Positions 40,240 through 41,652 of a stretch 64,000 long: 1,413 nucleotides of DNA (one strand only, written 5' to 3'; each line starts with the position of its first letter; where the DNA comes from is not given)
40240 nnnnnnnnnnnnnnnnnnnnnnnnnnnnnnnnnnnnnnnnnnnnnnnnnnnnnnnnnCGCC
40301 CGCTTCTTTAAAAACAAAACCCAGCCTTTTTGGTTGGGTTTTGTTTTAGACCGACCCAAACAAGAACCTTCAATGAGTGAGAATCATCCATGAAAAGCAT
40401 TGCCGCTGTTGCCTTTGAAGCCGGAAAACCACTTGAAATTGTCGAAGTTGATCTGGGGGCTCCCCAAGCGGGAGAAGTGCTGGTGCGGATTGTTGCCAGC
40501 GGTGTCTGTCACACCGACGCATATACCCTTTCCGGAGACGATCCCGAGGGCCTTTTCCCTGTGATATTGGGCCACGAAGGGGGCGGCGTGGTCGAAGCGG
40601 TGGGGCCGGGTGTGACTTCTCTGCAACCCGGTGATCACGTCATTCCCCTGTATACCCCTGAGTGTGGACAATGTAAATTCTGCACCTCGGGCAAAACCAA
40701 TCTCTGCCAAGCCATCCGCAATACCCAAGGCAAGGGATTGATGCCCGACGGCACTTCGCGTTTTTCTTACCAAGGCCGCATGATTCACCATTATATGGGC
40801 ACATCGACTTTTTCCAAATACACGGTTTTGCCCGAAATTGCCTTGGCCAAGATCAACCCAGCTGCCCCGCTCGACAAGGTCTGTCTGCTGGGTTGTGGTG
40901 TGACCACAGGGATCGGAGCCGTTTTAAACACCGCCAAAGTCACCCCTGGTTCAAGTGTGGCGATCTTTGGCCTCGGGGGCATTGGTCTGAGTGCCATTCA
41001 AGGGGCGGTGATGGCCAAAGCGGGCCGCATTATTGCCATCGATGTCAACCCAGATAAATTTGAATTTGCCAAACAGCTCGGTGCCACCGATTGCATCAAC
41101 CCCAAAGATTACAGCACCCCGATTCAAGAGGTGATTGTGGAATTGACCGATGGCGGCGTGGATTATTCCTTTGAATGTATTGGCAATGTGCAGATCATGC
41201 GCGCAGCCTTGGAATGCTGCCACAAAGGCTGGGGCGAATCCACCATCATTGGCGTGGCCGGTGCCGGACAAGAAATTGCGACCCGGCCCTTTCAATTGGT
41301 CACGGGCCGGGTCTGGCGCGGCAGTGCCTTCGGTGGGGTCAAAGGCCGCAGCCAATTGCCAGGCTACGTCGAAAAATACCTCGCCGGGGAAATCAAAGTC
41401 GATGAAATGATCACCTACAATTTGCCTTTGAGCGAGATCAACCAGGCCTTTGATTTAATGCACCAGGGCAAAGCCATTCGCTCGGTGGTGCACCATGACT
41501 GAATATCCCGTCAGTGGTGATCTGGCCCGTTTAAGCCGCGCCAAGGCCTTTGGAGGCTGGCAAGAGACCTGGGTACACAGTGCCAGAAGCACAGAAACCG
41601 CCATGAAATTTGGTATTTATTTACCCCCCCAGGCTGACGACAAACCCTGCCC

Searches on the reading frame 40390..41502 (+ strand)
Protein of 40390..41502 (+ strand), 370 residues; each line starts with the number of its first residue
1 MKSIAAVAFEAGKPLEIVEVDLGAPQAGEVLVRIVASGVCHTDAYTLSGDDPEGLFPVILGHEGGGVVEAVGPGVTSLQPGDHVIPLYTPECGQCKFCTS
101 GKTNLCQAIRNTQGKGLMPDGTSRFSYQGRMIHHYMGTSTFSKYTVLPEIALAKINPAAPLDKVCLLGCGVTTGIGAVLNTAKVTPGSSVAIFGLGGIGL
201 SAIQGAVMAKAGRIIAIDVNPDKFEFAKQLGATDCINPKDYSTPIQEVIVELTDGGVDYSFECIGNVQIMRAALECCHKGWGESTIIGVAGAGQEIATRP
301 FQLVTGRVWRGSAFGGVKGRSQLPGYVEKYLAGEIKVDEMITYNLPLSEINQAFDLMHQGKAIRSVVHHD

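Call 77: search_protein_families(library=pfam, proteins=[window:40390-41502:+], max_evalue=0.00001)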
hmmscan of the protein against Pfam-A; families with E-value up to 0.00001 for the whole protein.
window:40390-41502:+ (370 aa): 2 families
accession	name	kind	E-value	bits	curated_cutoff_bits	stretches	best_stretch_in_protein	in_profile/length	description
PF00107.32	ADH_zinc_N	-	1.8e-26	93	31.8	1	197-326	1-123/129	Zinc-binding dehydrogenase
PF08240.17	ADH_N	-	8.9e-24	84.2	23.5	1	27-155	2-102/104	Alcohol dehydrogenase GroES-like domain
